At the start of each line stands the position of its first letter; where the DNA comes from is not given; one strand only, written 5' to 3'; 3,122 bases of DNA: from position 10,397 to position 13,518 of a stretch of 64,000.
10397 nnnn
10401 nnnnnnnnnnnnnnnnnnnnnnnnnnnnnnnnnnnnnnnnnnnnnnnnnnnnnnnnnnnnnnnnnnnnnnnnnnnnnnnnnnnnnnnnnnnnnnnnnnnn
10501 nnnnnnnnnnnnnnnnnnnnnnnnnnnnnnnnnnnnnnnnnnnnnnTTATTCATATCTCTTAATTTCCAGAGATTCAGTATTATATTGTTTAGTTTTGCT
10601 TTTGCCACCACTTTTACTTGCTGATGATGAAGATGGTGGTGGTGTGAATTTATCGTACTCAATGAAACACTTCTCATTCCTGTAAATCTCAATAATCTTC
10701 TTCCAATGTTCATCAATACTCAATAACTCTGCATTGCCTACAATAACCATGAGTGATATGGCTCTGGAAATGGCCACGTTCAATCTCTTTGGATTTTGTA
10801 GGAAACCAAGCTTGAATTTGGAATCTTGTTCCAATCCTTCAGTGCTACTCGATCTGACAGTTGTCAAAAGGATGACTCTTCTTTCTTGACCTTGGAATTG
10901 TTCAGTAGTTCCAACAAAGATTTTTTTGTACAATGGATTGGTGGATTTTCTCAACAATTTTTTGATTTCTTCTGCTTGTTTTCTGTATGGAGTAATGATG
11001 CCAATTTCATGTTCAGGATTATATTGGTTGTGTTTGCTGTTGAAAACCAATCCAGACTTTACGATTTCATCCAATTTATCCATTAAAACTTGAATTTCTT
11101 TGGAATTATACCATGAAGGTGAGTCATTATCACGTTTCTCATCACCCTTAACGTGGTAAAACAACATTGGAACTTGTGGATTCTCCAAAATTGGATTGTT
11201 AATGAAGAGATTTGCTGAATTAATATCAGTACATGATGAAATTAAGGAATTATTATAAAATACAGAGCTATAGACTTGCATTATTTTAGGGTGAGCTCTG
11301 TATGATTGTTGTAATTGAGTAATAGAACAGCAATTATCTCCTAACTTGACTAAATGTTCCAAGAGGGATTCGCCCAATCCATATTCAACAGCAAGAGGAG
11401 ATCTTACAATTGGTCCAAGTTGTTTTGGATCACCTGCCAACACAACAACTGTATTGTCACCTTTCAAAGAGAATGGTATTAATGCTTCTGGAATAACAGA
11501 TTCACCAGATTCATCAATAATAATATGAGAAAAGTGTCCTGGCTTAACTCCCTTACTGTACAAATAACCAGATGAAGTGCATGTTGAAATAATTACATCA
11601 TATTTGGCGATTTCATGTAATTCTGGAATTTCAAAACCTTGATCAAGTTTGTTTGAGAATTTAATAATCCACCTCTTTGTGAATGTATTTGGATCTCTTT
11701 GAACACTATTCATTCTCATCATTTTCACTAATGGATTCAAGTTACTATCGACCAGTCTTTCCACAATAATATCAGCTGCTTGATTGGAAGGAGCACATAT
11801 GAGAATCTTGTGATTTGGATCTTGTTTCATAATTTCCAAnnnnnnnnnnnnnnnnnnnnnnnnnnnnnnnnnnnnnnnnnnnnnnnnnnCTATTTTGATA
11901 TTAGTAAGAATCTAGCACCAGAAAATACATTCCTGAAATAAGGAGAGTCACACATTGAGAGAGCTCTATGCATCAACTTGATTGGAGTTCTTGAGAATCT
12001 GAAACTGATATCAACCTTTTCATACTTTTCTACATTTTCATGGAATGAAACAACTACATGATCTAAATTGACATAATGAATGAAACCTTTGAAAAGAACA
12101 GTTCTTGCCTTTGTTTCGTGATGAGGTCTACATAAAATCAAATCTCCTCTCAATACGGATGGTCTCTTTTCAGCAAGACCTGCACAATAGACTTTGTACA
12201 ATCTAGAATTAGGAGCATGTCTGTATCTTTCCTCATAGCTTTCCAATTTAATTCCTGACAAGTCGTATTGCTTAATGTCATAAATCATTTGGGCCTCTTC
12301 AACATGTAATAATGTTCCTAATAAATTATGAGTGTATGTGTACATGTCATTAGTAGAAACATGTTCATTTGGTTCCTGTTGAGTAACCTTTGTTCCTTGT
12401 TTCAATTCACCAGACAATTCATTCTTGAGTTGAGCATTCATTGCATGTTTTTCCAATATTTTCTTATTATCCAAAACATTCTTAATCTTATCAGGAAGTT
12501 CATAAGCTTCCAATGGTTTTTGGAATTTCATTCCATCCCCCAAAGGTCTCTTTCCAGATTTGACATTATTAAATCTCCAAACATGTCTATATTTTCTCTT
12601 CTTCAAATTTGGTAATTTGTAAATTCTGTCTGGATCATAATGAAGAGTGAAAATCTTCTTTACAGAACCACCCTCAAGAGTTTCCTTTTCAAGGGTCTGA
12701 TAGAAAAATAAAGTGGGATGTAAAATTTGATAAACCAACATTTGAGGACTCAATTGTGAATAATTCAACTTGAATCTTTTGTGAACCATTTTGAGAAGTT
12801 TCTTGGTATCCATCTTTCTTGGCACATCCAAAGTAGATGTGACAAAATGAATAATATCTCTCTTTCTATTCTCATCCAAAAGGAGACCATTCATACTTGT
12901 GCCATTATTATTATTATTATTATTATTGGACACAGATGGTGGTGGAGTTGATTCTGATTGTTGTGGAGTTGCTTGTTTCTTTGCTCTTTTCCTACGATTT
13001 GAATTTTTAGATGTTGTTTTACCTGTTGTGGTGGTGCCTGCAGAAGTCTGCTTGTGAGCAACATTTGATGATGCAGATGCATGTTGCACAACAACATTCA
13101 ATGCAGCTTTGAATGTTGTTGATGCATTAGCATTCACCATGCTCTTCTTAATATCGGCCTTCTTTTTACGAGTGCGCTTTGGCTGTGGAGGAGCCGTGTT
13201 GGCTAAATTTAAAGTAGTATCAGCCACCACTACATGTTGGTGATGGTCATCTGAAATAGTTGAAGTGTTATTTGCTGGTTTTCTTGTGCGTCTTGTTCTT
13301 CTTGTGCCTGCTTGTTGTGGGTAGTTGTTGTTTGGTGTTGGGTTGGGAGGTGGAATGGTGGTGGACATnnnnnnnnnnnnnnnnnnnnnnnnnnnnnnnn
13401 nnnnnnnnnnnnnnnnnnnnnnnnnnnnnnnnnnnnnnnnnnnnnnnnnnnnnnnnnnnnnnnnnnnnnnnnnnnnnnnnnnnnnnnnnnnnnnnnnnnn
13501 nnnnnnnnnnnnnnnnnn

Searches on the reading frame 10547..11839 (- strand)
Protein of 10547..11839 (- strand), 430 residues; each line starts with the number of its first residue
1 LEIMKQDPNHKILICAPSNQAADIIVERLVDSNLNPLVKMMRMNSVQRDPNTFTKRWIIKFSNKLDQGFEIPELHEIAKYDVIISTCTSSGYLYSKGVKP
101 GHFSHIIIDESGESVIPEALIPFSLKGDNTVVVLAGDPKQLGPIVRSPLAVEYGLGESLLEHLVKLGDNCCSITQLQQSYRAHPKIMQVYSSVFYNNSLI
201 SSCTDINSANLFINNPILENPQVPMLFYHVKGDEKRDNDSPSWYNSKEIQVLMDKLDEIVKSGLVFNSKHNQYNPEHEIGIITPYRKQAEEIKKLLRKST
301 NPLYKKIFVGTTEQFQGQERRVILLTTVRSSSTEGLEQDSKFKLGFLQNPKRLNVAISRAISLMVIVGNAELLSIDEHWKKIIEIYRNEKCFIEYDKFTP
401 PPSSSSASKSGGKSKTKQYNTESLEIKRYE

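Call 7: search_protein_families(library=pfam, proteins=[window:10547-11839:-], max_evalue=0.01)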
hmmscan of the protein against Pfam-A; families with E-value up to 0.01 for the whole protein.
window:10547-11839:- (430 aa): 3 families
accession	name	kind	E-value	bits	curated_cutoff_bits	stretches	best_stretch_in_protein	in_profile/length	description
PF13087.12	AAA_12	-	8.8e-50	169.4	27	1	156-370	2-194/195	AAA domain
PF13086.12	AAA_11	-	3.6e-23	83.1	27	2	75-147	188-256/257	AAA domain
PF13245.12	AAA_19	-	0.0045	17.6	25.1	0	7-143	39-131/134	AAA domain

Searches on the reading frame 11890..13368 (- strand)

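Call 7: search_protein_families(library=pfam, proteins=[window:11890-13368:-], max_evalue=0.01)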
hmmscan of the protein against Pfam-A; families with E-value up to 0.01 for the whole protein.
window:11890-13368:- (492 aa): 2 families
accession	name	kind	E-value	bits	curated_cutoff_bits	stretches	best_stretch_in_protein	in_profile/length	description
PF21634.3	MOV-10_beta-barrel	-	1.2e-14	54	23.6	1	385-448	12-76/88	Helicase MOV-10, beta-barrel domain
PF21635.2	Mov-10_helical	-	0.0016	19.5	24.8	0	351-367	51-67/67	Helicase MOV-10, helical domain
